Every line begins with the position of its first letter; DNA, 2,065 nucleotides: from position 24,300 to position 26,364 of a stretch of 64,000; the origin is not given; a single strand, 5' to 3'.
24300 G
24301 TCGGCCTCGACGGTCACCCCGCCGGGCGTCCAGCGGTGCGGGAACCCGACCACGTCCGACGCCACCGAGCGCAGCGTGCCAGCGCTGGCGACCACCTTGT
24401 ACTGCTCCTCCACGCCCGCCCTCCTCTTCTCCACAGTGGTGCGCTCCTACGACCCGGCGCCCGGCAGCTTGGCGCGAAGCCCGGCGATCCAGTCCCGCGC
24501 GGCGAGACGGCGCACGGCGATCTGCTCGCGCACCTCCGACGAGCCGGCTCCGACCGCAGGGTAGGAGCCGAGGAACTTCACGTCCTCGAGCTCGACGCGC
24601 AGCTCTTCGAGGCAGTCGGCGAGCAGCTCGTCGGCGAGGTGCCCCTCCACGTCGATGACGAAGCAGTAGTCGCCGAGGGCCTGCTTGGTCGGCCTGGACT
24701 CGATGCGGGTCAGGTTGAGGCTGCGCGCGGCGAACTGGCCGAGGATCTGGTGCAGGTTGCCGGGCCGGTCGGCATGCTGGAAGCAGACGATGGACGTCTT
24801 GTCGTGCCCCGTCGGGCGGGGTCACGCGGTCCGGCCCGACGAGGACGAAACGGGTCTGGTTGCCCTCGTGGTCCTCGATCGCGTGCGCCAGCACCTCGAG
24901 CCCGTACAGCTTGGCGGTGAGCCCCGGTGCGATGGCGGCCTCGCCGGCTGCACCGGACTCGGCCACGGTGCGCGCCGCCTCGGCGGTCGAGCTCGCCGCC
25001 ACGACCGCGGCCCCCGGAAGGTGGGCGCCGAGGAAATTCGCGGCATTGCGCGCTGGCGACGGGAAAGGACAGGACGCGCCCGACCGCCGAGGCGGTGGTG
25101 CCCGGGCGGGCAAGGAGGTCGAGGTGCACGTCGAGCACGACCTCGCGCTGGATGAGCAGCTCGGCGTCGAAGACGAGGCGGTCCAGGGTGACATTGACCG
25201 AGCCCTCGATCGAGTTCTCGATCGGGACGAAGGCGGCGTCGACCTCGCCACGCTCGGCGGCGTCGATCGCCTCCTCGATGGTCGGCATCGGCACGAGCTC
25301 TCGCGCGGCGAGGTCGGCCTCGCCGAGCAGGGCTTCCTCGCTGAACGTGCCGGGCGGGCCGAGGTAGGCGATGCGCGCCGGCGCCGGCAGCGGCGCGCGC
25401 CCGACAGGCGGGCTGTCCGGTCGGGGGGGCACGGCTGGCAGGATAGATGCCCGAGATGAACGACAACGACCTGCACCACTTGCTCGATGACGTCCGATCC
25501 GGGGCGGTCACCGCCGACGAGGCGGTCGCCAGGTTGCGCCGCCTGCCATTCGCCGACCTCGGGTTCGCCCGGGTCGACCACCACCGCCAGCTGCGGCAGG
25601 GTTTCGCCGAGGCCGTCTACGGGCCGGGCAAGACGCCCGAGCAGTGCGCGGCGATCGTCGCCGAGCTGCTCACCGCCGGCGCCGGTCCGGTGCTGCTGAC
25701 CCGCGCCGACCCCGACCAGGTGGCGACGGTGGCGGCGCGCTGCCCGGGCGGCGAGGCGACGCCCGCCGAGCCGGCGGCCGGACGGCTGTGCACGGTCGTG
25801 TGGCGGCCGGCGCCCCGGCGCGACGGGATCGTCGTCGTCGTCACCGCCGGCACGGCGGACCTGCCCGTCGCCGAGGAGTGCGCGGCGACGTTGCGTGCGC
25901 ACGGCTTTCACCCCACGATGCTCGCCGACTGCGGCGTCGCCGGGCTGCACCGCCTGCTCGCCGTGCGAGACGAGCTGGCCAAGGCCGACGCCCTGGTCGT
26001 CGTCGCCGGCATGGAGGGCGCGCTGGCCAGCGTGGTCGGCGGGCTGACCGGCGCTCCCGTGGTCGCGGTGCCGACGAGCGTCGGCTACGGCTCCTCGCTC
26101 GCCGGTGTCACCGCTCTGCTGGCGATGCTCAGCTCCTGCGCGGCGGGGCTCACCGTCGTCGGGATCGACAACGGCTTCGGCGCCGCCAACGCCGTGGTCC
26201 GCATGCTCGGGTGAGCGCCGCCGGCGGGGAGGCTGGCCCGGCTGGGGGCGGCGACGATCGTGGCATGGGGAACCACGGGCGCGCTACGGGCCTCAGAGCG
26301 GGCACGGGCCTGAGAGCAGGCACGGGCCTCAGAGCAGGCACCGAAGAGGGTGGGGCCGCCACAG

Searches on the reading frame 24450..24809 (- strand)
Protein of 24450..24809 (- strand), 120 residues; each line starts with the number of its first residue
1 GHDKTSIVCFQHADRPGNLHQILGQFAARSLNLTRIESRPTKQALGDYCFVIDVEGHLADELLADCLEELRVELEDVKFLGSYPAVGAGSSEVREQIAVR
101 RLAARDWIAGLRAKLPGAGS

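Call 69: search_protein_families(library=pfam, proteins=[window:24450-24809:-], max_evalue=0.01)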
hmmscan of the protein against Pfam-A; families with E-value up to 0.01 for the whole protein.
seq(120 aa): 2 families
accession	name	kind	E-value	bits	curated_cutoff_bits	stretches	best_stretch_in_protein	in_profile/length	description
PF01842.31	ACT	-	6.6e-09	35.8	27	1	7-71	3-65/66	ACT domain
PF22629.2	ACT_AHAS_ss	-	0.0048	17.5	27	1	12-56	5-48/67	AHAS small subunit-like ACT domain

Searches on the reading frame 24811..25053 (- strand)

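Call 69: search_protein_families(library=pfam, proteins=[window:24811-25053:-], max_evalue=0.01)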
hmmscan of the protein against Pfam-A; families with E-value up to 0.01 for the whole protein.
seq(81 aa): 1 family
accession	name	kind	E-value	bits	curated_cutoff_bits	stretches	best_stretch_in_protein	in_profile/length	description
PF00800.23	PDT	-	7.1e-20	72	25.2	1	4-75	108-179/181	Prephenate dehydratase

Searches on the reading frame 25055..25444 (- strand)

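Call 69: search_protein_families(library=pfam, proteins=[window:25055-25444:-], max_evalue=0.01)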
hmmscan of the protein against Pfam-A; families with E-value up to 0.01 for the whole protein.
seq(130 aa): 1 family
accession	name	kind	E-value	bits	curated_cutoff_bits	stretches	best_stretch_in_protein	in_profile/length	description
PF00800.23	PDT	-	3.4e-28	99.1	25.2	1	25-130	1-104/181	Prephenate dehydratase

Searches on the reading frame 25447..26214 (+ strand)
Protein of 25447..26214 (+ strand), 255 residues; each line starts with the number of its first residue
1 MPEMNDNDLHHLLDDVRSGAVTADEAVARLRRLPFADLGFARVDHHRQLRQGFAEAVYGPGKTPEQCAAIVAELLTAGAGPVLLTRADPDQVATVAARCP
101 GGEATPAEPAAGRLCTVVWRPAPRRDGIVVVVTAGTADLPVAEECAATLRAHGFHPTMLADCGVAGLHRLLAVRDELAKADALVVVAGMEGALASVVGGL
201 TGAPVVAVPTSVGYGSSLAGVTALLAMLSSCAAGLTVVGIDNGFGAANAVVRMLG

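Call 57: find_encoding_contigs(protein=window:25447-26214:+, flank=1000, max_places=3)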
Protein window:25447-26214:+ (255 aa): no gene with exactly this product is on record in the collection.
